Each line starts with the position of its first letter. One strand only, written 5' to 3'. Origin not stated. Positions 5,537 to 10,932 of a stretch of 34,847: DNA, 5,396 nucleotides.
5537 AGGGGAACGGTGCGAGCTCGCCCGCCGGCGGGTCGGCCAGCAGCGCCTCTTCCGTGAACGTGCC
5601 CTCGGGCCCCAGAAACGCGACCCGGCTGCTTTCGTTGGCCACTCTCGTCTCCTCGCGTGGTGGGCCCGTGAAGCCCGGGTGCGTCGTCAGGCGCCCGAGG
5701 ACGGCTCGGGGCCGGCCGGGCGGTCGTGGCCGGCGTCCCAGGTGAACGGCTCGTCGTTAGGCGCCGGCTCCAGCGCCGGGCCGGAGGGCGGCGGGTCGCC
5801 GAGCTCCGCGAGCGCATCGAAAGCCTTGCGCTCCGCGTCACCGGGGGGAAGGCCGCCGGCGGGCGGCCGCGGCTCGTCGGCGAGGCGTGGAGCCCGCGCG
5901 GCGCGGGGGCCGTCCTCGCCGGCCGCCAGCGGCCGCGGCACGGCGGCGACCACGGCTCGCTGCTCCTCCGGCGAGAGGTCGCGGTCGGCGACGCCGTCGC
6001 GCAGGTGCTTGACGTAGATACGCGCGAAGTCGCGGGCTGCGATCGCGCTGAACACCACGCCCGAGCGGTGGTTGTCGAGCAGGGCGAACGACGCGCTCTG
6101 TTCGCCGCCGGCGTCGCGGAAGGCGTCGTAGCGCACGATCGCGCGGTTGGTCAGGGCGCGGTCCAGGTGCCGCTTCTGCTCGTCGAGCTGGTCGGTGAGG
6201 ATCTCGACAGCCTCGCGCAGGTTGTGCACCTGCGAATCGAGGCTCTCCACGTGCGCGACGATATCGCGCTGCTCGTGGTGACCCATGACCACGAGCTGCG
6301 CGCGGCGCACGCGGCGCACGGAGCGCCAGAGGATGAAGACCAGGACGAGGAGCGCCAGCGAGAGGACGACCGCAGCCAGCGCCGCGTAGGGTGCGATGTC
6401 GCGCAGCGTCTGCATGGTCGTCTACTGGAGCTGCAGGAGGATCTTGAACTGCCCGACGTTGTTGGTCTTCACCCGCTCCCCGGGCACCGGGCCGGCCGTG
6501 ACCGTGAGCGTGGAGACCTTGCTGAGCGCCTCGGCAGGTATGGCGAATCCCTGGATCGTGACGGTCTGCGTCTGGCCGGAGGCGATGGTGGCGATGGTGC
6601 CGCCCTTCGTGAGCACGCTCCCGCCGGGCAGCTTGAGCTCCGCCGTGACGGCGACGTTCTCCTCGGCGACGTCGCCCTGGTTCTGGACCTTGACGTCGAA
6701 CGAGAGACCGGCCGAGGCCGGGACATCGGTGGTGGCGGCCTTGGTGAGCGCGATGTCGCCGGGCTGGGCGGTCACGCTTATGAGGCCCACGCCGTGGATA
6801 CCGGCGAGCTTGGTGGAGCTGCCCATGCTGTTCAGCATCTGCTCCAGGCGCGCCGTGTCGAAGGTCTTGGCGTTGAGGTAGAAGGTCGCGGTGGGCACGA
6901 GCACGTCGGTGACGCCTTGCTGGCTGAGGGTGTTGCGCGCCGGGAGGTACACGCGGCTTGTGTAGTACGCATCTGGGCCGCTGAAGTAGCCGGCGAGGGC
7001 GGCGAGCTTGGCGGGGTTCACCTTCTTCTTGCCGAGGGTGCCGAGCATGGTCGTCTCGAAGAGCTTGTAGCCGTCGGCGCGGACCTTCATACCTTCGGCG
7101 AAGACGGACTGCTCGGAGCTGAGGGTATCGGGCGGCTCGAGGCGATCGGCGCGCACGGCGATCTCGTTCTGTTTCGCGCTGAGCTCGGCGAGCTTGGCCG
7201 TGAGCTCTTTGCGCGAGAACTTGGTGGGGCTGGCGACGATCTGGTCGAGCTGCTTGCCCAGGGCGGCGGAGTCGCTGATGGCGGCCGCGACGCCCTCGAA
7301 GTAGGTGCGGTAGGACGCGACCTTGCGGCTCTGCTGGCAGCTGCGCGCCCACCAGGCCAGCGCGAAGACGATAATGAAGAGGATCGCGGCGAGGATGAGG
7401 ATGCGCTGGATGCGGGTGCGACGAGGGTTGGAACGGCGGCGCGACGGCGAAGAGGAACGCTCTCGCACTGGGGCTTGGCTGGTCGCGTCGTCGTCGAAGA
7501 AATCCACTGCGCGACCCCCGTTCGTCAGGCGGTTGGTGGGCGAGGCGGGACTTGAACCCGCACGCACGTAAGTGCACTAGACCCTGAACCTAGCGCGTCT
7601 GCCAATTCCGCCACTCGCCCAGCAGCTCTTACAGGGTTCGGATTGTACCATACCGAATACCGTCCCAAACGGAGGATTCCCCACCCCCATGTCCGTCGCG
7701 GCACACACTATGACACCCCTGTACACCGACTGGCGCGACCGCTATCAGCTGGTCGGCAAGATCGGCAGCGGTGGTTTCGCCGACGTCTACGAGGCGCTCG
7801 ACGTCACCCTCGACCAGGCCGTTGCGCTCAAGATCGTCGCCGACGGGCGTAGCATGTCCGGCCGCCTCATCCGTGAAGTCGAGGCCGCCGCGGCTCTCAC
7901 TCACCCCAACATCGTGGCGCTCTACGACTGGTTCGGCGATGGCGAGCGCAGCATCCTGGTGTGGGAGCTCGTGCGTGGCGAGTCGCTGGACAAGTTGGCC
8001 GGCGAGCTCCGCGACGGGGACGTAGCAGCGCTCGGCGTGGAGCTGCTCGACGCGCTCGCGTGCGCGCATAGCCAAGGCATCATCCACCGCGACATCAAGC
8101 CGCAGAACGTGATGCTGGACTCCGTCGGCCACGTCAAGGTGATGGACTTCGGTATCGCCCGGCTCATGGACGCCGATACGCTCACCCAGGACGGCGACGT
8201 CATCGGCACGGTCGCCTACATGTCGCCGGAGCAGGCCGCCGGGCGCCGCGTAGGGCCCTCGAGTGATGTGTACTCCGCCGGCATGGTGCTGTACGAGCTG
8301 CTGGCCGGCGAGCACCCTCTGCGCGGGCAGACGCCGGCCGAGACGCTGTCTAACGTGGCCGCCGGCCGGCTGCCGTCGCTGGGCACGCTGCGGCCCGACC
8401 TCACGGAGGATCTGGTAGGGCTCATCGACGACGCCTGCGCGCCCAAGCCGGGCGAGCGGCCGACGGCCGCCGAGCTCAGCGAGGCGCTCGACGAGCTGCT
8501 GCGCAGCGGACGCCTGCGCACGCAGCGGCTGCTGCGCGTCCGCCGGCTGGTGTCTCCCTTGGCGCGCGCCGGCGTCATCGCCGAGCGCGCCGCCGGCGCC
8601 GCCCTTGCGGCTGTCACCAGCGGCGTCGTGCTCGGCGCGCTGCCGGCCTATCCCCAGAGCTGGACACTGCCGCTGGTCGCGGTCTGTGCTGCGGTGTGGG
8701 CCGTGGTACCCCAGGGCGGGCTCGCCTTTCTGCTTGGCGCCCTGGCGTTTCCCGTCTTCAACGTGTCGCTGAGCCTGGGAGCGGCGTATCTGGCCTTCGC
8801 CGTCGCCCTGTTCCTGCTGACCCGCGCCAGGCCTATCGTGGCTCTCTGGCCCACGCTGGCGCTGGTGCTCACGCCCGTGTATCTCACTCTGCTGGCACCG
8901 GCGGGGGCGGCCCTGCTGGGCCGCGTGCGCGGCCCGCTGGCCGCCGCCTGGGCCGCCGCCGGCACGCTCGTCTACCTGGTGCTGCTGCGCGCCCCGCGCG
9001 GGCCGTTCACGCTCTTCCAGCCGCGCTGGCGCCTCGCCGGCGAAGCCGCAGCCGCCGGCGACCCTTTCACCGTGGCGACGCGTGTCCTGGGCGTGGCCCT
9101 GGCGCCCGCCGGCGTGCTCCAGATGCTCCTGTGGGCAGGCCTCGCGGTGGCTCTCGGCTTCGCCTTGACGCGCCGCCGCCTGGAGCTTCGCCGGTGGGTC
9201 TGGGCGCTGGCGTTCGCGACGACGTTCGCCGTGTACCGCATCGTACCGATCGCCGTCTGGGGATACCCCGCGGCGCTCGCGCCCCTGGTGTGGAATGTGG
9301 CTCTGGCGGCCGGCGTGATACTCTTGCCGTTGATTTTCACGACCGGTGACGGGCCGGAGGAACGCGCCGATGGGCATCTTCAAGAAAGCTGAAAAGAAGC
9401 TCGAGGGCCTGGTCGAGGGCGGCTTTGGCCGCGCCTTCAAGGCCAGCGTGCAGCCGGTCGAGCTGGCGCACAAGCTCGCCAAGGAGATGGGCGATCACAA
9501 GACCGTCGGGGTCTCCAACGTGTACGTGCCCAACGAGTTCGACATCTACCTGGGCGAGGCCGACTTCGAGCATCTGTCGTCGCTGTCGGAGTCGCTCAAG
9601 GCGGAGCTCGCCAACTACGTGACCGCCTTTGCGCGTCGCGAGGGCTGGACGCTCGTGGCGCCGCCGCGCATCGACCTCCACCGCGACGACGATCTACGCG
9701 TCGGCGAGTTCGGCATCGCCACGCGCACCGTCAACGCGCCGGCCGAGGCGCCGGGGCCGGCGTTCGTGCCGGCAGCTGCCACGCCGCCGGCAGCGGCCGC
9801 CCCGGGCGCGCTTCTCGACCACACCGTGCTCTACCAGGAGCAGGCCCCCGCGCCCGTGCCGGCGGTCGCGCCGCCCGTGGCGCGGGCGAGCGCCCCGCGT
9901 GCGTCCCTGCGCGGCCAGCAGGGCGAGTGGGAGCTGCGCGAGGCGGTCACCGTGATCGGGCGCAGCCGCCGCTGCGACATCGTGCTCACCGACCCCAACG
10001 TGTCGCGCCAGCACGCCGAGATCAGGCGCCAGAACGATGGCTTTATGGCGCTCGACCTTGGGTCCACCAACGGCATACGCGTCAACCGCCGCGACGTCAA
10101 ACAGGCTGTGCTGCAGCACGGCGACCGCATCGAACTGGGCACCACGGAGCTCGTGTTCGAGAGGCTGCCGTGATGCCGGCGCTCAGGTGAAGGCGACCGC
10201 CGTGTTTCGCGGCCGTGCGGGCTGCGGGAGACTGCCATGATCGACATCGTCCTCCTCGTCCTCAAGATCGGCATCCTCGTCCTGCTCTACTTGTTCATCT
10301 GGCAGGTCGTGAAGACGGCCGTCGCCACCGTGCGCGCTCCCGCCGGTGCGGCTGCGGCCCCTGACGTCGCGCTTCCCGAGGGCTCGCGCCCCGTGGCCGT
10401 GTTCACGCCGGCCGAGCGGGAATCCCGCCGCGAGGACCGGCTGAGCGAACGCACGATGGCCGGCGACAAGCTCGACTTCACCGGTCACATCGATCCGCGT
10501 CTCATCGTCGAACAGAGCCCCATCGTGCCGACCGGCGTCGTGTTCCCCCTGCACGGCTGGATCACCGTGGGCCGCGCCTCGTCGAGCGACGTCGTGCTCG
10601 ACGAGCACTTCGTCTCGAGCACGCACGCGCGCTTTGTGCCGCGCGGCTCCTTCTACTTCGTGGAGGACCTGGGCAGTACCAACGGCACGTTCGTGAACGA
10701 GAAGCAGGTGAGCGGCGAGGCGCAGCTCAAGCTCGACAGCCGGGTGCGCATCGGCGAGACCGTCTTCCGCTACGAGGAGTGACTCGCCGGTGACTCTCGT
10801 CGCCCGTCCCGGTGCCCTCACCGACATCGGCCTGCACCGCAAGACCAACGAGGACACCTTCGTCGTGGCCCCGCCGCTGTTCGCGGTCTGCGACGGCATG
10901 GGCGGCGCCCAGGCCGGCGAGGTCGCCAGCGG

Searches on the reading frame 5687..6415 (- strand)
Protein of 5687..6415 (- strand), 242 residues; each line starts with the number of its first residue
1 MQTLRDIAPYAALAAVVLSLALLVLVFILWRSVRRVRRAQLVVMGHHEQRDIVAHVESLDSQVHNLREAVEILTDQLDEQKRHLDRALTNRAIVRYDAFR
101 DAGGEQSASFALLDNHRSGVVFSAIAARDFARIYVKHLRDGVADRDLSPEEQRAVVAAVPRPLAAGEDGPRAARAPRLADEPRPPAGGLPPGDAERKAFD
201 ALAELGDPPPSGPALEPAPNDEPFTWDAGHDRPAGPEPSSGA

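Call 74: search_protein_families(library=pfam, proteins=[window:5687-6415:-], max_evalue=0.00001)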
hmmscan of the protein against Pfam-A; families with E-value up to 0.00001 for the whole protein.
window:5687-6415:- (242 aa): 1 family
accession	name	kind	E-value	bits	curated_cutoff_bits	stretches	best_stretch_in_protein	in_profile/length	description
PF14584.11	DUF4446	-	4.1e-31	108.5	27.4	1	12-158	3-149/150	Protein of unknown function (DUF4446)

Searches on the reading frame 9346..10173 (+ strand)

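Call 74: search_protein_families(library=pfam, proteins=[window:9346-10173:+], max_evalue=0.00001)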
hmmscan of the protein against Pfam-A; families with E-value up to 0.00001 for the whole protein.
window:9346-10173:+ (275 aa): 3 families
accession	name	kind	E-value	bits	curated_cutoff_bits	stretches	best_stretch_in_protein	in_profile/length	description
PF12401.13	FhaA_N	-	9.6e-35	119.9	25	1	12-124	1-114/115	FhaA, N-terminal domain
PF00498.31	FHA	-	1.3e-21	77.3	20.7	1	202-265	1-67/67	FHA domain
PF16697.10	Yop-YscD_cpl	-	4.8e-20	72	33.2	1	194-272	11-91/94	Inner membrane component of T3SS, cytoplasmic domain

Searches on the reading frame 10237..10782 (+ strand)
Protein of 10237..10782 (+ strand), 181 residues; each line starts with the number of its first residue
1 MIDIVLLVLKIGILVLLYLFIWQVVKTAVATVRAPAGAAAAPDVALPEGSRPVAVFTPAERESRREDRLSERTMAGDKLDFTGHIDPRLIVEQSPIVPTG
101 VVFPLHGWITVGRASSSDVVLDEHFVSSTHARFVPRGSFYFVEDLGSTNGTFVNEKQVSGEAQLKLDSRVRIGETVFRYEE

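Call 74: search_protein_families(library=pfam, proteins=[window:10237-10782:+], max_evalue=0.00001)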
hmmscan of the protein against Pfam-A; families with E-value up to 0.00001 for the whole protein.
window:10237-10782:+ (181 aa): 2 families
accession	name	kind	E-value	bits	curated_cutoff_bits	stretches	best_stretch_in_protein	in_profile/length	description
PF00498.31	FHA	-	6.1e-18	65.5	20.7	1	109-173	1-67/67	FHA domain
PF16697.10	Yop-YscD_cpl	-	6.6e-13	49.2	33.2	1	100-178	9-89/94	Inner membrane component of T3SS, cytoplasmic domain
